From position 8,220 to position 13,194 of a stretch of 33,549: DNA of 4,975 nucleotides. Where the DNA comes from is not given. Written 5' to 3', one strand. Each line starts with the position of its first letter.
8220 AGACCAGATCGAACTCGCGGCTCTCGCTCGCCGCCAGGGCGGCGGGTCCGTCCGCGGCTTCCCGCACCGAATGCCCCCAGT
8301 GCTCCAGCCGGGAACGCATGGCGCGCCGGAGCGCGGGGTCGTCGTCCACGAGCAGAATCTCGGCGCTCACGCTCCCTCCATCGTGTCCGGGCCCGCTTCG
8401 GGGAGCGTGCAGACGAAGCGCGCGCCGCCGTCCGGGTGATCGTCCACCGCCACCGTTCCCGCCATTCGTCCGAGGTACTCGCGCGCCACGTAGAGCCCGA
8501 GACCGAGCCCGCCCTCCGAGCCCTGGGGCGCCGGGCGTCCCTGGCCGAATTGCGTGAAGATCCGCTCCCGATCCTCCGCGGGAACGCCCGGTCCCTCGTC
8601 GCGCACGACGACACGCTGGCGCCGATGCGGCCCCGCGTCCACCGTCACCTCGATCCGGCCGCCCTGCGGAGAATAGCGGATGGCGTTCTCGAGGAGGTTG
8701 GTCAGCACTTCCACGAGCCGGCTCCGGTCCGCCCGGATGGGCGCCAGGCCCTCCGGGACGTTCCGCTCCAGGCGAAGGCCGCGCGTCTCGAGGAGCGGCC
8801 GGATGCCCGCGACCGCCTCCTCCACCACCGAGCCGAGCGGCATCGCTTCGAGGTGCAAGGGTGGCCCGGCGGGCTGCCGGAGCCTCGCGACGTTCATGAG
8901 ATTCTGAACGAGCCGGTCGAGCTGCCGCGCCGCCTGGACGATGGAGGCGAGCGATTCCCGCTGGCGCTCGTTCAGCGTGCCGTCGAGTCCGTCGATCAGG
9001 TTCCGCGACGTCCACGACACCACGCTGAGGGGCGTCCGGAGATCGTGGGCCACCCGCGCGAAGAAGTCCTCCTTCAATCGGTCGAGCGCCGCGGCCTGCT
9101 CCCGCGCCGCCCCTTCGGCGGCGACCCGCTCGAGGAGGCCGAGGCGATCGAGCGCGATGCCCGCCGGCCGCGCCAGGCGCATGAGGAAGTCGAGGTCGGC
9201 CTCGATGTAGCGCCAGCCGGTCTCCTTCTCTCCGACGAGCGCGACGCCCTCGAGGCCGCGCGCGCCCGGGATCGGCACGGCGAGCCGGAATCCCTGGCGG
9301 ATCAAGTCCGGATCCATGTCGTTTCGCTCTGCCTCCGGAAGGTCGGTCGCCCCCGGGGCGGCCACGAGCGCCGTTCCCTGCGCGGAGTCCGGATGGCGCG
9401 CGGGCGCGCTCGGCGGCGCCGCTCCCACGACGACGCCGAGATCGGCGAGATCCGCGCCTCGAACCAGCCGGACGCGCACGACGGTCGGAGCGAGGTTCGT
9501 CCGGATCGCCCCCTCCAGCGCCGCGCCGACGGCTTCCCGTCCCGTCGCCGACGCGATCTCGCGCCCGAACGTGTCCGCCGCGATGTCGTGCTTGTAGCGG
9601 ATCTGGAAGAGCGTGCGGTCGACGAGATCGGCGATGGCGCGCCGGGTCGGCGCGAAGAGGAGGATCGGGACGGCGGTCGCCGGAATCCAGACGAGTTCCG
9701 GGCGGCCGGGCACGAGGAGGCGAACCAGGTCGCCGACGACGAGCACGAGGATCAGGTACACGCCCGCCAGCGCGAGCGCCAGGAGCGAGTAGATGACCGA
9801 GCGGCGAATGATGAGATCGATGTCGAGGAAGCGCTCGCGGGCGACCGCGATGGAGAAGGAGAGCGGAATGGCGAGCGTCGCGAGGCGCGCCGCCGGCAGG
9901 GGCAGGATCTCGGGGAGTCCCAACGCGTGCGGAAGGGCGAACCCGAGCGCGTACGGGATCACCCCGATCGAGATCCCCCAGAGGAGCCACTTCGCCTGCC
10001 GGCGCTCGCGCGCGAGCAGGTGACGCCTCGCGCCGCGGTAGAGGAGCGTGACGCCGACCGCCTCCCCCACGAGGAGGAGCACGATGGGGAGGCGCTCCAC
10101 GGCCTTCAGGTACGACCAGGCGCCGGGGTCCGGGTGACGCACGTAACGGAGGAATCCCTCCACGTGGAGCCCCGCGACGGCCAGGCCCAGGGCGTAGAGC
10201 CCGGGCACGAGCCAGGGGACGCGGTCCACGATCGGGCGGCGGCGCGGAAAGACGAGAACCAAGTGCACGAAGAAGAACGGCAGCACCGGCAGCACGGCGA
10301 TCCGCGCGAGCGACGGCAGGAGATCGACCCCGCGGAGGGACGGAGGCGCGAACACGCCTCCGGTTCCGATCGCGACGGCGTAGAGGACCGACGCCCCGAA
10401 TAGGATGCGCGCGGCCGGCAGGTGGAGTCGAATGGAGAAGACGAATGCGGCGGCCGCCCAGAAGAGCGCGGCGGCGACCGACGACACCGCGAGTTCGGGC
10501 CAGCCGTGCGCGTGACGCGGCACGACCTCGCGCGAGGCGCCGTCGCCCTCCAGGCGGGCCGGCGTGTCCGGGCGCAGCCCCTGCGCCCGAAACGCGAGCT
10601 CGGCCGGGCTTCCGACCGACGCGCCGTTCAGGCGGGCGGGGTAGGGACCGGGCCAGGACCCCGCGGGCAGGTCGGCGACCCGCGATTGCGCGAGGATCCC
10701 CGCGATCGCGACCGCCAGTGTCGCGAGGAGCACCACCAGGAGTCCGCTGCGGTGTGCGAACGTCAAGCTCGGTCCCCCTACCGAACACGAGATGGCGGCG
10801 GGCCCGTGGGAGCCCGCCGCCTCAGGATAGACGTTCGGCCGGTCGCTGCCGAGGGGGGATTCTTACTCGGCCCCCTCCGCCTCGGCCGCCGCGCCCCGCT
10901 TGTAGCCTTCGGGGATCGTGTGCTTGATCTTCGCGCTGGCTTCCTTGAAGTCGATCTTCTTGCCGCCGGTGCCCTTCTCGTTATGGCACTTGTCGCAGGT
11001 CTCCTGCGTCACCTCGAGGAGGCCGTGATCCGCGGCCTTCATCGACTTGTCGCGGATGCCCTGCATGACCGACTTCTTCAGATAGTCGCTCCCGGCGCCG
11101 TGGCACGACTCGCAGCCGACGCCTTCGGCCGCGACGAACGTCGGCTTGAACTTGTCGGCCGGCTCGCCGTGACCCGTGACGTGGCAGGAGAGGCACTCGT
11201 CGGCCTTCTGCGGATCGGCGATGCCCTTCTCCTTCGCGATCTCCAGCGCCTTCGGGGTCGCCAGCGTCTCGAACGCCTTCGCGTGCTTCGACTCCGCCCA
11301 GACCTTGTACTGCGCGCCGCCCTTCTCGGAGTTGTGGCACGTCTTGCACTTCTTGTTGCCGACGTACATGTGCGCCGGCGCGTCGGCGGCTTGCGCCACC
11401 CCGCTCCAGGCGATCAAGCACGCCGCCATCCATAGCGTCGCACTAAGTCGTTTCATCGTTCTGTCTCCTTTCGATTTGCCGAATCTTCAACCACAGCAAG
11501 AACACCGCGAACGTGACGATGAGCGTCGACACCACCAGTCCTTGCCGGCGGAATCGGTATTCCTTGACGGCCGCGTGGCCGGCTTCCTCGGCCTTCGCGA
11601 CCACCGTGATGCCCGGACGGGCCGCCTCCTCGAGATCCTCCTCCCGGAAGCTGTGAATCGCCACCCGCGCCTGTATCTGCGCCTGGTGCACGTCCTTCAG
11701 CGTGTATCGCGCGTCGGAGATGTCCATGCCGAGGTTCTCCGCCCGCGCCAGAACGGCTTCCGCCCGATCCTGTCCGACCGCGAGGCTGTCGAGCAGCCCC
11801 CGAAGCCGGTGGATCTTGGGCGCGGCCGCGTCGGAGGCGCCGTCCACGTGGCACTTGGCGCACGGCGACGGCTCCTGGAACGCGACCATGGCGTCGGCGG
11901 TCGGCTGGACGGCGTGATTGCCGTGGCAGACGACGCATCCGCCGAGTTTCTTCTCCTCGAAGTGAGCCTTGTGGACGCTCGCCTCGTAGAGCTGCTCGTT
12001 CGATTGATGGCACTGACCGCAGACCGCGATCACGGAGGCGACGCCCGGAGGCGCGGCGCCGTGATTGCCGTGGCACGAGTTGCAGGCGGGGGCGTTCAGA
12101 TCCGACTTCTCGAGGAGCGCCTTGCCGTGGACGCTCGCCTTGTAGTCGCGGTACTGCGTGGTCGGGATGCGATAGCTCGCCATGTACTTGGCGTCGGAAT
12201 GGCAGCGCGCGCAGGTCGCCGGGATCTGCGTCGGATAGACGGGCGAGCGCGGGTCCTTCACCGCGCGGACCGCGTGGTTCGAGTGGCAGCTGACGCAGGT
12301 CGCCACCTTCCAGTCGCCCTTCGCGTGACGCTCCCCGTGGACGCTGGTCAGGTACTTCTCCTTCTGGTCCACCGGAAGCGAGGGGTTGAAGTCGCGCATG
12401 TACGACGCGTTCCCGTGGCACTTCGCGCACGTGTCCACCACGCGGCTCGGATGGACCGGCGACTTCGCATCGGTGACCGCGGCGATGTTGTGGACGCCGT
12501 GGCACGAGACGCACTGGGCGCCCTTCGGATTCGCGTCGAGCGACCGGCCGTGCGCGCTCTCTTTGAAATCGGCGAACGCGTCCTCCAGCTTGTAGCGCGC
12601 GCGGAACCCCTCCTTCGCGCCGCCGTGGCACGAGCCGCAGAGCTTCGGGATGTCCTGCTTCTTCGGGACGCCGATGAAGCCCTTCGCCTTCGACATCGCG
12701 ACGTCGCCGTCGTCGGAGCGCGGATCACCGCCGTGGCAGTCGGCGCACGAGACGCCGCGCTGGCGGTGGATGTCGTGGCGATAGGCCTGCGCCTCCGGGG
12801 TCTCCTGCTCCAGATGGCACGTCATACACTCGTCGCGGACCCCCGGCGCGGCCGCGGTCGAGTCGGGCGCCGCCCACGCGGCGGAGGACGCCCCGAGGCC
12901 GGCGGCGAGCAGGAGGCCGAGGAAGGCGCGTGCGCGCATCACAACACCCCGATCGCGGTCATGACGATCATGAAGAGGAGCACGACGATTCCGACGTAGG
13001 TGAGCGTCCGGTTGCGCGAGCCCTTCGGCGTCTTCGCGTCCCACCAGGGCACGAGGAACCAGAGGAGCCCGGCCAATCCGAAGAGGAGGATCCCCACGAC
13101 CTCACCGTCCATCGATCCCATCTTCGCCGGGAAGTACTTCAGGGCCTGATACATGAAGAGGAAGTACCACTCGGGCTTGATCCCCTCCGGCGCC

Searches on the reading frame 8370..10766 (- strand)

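Call 103: search_protein_families(library=pfam, proteins=[window:8370-10766:-], max_evalue=0.001)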
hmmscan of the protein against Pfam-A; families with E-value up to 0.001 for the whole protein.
window:8370-10766:- (799 aa): 2 families
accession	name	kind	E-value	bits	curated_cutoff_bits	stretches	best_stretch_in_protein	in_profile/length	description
PF02518.31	HATPase_c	-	7.5e-27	94.4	26.4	1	680-791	2-110/111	Histidine kinase-, DNA gyrase B-, and HSP90-like ATPase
PF00512.31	HisKA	-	1e-13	51.6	26.9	1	565-631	2-65/66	His Kinase A (phospho-acceptor) domain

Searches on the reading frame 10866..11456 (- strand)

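Call 103: search_protein_families(library=pfam, proteins=[window:10866-11456:-], max_evalue=0.001)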
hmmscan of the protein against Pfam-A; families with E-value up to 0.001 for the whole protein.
window:10866-11456:- (197 aa): 6 families
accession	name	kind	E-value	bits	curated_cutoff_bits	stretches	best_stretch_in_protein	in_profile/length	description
PF13435.11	Cytochrome_C554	-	8.3e-19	68.8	20.8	1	36-120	1-84/84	Cytochrome c554 and c-prime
PF22113.1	Mtrc-MtrF_II-IV_dom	-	1.8e-08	34.6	30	1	29-161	23-166/176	Outer membrane cytochrome MtrC/MtrF-like, domains II/IV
PF09699.15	Paired_CXXCH_1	-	1.7e-06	28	20.6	0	29-46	1-18/41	Doubled CXXCH motif (Paired_CXXCH_1)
PF14522.11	Cytochrome_C7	-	2e-06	28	24.8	0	109-162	9-52/67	Cytochrome c7 and related cytochrome c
PF00684.25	DnaJ_CXXCXGXG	-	7.3e-05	23.4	32.7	0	78-123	8-52/65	DnaJ central domain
PF14537.11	Cytochrom_c3_2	-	0.00042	21.2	25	0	86-161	7-67/79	Cytochrome c3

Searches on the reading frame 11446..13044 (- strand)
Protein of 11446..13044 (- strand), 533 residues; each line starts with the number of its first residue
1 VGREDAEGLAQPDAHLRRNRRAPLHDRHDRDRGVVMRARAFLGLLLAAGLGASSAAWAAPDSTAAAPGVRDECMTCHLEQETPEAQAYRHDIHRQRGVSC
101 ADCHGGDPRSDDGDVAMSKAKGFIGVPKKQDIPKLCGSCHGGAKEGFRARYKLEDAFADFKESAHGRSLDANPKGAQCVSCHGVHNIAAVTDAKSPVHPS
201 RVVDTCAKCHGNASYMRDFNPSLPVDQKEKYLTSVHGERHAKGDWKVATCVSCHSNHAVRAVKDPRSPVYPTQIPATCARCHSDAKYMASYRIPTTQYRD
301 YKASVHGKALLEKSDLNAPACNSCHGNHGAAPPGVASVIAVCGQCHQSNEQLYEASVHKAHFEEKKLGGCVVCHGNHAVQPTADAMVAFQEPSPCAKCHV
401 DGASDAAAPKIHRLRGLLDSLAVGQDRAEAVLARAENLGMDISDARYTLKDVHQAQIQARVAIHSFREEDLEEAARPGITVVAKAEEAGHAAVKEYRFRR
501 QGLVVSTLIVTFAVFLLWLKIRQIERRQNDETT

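Call 103: search_protein_families(library=pfam, proteins=[window:11446-13044:-], max_evalue=0.001)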
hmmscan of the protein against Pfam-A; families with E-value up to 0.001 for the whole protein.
window:11446-13044:- (533 aa): 7 families
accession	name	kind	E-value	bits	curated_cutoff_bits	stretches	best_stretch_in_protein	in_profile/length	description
PF14537.11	Cytochrom_c3_2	-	1.4e-17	64.4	25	3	92-210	1-78/79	Cytochrome c3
PF09699.15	Paired_CXXCH_1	-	2.9e-17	62.5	20.6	1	320-349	8-39/41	Doubled CXXCH motif (Paired_CXXCH_1)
PF14522.11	Cytochrome_C7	-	2.1e-16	59.9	24.8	1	88-182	3-66/67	Cytochrome c7 and related cytochrome c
PF22678.1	Cytochrom_c_NrfB-like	-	5.5e-11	43.2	27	1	70-112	33-73/89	Cytochrome c-type protein NrfB-like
PF00684.25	DnaJ_CXXCXGXG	-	6.2e-10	39.6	32.7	0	171-217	11-55/65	DnaJ central domain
PF02335.20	Cytochrom_C552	-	4e-06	26.5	24.1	1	82-152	229-294/438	Cytochrome c552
PF13435.11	Cytochrome_C554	-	8.2e-05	23.9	20.8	0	68-105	46-84/84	Cytochrome c554 and c-prime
